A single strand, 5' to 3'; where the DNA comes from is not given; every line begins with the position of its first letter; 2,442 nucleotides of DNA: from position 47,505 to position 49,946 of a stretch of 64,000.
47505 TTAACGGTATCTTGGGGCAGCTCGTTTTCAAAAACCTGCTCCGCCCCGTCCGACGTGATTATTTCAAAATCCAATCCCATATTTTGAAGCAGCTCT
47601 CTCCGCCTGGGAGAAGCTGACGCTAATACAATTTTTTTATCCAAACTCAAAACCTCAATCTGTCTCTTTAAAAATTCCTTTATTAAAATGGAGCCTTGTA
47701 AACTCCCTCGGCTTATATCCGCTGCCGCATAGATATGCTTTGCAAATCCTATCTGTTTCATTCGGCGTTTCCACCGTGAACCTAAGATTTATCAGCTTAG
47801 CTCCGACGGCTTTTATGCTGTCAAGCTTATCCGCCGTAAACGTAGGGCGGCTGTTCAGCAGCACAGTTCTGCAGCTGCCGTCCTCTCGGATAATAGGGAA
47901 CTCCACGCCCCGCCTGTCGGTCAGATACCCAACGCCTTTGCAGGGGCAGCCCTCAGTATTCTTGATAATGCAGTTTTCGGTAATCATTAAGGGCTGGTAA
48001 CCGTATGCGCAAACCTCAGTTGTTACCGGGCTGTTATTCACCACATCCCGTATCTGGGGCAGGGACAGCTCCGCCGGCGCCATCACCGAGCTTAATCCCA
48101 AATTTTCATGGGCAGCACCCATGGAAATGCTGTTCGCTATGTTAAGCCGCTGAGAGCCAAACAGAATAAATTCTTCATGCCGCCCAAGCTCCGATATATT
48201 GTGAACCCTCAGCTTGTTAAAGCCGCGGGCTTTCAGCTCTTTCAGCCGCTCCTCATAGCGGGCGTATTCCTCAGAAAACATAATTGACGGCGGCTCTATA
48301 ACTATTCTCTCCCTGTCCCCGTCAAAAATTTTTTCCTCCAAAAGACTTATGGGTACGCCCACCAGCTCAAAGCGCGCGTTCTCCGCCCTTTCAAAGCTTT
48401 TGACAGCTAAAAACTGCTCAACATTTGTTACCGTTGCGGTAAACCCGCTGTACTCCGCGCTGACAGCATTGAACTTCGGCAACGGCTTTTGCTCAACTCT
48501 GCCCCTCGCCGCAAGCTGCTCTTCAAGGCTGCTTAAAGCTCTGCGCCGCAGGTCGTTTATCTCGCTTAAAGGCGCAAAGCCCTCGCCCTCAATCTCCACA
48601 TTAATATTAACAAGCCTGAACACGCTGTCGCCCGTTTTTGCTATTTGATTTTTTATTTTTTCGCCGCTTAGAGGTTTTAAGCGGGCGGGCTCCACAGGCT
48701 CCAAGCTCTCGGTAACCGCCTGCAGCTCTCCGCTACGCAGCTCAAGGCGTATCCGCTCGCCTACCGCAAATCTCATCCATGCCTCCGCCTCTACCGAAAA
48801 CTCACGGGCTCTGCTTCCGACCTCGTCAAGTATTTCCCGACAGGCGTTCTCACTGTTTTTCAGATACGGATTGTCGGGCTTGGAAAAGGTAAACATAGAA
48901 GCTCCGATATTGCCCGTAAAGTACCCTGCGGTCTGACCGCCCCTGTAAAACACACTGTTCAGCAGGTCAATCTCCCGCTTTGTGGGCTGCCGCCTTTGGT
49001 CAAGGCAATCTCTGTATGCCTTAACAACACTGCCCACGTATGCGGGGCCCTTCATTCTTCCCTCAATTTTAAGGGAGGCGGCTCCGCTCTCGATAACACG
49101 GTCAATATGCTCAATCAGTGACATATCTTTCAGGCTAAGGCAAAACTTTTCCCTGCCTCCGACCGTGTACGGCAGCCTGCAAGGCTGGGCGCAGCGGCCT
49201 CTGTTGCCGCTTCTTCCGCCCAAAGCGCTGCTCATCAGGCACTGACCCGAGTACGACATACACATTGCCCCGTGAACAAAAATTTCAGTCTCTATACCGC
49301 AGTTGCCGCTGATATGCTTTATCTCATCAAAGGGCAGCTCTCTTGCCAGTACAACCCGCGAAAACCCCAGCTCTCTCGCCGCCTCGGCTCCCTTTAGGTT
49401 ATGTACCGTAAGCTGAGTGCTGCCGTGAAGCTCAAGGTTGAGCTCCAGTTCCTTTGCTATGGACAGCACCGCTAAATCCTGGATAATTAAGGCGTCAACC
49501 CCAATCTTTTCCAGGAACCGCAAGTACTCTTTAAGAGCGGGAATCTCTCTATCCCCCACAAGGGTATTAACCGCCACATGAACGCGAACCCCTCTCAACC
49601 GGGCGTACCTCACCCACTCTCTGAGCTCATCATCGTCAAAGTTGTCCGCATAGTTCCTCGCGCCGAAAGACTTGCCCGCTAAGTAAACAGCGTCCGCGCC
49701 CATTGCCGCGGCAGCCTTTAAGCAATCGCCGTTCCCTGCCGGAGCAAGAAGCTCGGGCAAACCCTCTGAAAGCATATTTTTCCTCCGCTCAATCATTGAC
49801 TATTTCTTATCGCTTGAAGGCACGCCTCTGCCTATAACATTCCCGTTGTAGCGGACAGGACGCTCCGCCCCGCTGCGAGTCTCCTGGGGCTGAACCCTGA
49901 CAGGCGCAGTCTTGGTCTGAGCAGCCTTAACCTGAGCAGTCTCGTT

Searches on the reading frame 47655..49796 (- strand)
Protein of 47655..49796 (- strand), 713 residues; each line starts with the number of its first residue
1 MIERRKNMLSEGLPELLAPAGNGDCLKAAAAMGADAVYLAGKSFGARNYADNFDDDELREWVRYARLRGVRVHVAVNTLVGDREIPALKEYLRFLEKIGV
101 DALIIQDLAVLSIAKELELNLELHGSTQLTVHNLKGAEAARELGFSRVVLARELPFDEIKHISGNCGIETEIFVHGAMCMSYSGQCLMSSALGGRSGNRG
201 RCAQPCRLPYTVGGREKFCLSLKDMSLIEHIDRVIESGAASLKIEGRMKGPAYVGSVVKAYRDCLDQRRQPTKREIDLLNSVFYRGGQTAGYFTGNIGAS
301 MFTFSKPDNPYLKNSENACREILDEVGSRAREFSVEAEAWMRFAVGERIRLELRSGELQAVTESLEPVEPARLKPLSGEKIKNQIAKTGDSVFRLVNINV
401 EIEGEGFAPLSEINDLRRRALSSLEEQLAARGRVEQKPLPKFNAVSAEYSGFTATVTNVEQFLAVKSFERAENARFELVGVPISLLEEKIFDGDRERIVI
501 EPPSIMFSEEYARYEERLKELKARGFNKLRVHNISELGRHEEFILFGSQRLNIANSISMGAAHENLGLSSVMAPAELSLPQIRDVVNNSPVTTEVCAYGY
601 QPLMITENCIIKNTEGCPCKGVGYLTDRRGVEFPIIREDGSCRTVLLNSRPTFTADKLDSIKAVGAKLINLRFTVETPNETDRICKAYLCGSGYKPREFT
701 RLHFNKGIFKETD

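Call 26: search_protein_families(library=pfam, proteins=[window:47655-49796:-])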
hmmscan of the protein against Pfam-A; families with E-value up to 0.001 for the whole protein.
window:47655-49796:- (713 aa): 2 families
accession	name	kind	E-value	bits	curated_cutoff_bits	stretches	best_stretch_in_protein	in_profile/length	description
PF01136.24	Peptidase_U32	-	6.3e-82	274.8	22.4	2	86-295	2-229/233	Peptidase family U32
PF12392.13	DUF3656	-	1.7e-19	71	22.1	1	314-428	4-108/109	Collagenase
